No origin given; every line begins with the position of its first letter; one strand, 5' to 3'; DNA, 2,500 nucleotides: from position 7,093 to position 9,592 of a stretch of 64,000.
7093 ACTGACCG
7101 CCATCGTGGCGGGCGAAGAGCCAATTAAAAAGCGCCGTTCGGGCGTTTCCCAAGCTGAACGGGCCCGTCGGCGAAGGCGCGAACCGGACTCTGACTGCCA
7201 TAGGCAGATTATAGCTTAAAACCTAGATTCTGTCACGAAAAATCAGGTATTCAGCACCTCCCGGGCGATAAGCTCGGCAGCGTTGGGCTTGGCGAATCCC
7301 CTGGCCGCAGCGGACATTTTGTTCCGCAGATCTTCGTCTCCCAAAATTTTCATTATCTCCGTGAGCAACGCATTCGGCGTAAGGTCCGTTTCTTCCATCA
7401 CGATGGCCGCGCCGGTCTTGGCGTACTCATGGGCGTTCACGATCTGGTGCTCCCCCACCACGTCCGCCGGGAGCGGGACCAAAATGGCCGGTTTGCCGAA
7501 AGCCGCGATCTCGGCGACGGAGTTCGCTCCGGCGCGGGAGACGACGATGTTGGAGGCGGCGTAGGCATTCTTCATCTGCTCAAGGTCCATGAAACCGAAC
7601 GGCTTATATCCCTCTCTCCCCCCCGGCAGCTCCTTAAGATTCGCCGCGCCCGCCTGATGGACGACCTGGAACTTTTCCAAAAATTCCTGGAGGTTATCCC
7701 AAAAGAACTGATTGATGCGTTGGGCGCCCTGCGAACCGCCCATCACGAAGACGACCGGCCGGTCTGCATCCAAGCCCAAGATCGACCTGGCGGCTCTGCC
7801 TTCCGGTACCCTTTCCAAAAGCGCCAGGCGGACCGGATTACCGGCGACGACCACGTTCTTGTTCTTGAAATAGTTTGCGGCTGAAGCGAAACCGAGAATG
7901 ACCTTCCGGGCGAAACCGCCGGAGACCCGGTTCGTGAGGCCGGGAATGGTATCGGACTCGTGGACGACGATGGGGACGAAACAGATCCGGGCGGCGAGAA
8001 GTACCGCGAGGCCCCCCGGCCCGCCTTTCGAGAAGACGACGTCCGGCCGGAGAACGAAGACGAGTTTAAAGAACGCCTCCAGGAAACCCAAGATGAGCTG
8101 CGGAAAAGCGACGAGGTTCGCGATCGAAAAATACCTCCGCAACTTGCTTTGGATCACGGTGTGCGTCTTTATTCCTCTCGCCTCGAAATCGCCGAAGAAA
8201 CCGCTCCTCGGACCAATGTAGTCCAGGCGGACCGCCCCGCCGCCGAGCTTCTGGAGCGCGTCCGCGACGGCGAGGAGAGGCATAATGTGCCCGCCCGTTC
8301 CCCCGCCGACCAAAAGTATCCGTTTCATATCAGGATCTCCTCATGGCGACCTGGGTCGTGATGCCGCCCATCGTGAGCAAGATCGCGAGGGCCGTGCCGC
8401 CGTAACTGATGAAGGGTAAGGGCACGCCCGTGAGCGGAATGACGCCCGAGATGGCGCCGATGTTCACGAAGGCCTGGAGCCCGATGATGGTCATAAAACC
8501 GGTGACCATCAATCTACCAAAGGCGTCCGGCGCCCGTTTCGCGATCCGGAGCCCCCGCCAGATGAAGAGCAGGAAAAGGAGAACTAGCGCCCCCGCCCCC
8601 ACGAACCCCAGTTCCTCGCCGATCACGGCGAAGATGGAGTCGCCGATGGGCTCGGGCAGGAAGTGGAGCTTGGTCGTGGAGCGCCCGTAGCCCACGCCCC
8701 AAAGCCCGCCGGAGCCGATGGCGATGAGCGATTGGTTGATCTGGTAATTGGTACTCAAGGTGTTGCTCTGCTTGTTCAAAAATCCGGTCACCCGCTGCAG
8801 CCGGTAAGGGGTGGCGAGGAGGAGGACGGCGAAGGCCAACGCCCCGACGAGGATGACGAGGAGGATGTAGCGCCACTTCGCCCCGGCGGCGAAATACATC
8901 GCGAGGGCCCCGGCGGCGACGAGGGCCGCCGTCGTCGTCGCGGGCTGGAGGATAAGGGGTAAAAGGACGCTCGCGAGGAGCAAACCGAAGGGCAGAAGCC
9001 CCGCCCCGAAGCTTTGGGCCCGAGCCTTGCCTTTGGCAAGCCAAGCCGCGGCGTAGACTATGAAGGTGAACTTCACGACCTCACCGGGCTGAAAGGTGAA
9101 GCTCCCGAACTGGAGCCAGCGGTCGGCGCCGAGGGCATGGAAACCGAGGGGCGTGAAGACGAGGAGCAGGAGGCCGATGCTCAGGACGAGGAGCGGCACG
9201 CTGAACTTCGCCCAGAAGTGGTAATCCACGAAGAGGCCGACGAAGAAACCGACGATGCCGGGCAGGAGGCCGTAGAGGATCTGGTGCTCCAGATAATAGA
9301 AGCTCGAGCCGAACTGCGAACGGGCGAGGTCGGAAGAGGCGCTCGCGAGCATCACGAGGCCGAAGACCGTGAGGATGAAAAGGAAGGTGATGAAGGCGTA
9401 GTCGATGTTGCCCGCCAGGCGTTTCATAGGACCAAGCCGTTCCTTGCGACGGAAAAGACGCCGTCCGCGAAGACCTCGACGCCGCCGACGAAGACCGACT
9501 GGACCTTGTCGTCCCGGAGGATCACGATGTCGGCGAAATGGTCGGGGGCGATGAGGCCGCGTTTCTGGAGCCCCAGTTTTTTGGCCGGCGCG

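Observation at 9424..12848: Amidohydrolase-fold protein without its metal site occupies the murD slot; a D-Ala-D-Ala carboxypeptidase precedes mraY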

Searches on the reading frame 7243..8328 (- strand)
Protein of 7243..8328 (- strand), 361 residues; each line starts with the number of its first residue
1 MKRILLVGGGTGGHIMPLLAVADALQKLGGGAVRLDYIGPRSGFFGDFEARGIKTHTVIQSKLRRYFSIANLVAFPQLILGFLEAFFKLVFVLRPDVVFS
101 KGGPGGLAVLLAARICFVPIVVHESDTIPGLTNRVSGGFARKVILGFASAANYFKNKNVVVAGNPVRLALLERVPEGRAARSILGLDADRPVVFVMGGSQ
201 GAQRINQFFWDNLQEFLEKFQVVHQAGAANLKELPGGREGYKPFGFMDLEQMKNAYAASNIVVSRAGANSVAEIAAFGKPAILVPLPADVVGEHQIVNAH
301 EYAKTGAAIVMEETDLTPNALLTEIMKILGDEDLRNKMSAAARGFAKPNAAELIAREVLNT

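Call 3: search_protein_families(library=pfam, proteins=[window:7243-8328:-], max_evalue=0.01)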
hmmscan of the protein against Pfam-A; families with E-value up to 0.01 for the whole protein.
window:7243-8328:- (361 aa): 4 families
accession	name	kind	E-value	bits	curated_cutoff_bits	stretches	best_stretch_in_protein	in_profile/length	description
PF04101.22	Glyco_tran_28_C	-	7.2e-36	124.2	22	1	192-353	1-165/166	Glycosyltransferase family 28 C-terminal domain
PF03033.26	Glyco_transf_28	-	9.1e-26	91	26.2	1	4-143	1-137/139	Glycosyltransferase family 28 N-terminal domain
PF06722.18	EryCIII-like_C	-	5.4e-06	26.9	31.7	1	259-355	48-140/145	Erythromycin biosynthesis protein CIII-like, C-terminal domain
PF13579.12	Glyco_trans_4_4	-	0.0018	19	29.7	1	80-140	57-117/158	Glycosyl transferase 4-like domain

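Call 4: search_protein_families(library=ncbifam, proteins=[window:7243-8328:-], max_evalue=0.01)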
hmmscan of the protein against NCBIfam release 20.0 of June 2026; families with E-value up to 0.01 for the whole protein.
window:7243-8328:- (361 aa): 8 families
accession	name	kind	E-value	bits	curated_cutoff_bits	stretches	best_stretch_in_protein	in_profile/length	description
TIGR01133.1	murG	equivalog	1.7e-69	234.5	250.25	1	1-356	5-351/353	undecaprenyldiphospho-muramoylpentapeptide beta-N-acetylglucosaminyltransferase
NF009102.0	PRK12446.1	equivalog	2.8e-65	220.5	339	1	1-331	1-325/352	undecaprenyldiphospho-muramoylpentapeptide beta-N-acetylglucosaminyltransferase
NF010135.0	PRK13609.1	equivalog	3.9e-11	42.5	500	1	155-360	168-367/388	diglucosyl diacylglycerol synthase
NF041548.1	PssE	equivalog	4.9e-08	33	120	1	193-320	1-119/146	PssE/Cps14G family polysaccharide biosynthesis glycosyltransferase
TIGR01426.2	MGT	subfamily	3.6e-06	26.3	260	1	259-343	293-372/393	macrolide family glycosyltransferase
TIGR00661.1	MJ1255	subfamily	4.7e-05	22.8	195.9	1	250-318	239-304/321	MJ1255/VC2487 family glycosyltransferase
TIGR04516.1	glycosyl_450act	subfamily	7.3e-05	22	440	1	258-354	315-407/418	activator-dependent family glycosyltransferase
NF046028.1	GluronsyltaseWelK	equivalog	0.0014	17.8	400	1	87-287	76-262/319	beta-1,4-glucuronosyltransferase WelK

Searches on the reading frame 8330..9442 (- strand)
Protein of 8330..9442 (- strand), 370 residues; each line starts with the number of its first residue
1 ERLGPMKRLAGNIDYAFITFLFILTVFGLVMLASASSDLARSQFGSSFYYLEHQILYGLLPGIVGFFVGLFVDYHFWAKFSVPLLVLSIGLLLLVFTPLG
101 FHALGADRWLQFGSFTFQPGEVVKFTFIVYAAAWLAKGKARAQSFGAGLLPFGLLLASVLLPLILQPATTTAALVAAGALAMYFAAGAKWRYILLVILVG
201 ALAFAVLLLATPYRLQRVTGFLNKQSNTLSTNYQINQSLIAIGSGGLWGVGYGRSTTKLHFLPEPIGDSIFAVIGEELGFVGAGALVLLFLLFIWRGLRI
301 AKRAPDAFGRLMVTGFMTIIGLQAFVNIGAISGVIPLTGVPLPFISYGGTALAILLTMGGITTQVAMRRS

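Call 3: search_protein_families(library=pfam, proteins=[window:8330-9442:-], max_evalue=0.01)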
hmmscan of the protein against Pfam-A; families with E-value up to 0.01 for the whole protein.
window:8330-9442:- (370 aa): 1 family
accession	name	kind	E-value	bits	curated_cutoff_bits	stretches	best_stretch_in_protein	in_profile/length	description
PF01098.24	FTSW_RODA_SPOVE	-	4.9e-93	312.4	26.4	1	17-368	4-353/356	Cell cycle protein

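Call 4: search_protein_families(library=ncbifam, proteins=[window:8330-9442:-], max_evalue=0.01)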
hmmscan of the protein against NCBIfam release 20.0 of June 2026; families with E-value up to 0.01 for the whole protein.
window:8330-9442:- (370 aa): 7 families
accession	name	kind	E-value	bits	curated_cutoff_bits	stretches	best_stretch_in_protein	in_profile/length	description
TIGR02614.1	ftsW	equivalog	1.5e-99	333.5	337.5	1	14-366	1-354/357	putative lipid II flippase FtsW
TIGR02615.1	spoVE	exception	8.9e-97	324.7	448.8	1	14-363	1-350/354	stage V sporulation protein E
TIGR02210.1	rodA_shape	equivalog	1.2e-82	277.9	336.7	1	14-369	1-356/357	rod shape-determining protein RodA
NF008042.0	PRK10774.1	equivalog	3.8e-60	204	493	1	15-357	37-380/405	cell division protein FtsW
NF008060.0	PRK10794.1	equivalog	5.6e-56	190.1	590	1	12-367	15-361/370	peptidoglycan glycosyltransferase MrdB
NF037961.1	RodA_shape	subfamily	1.9e-41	142.8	150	2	230-353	271-395/415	rod shape-determining protein RodA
NF008323.1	PRK11114.1-1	equivalog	0.0055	14.9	750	1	159-201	158-200/712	cellulose biosynthesis cyclic di-GMP-binding regulatory protein BcsB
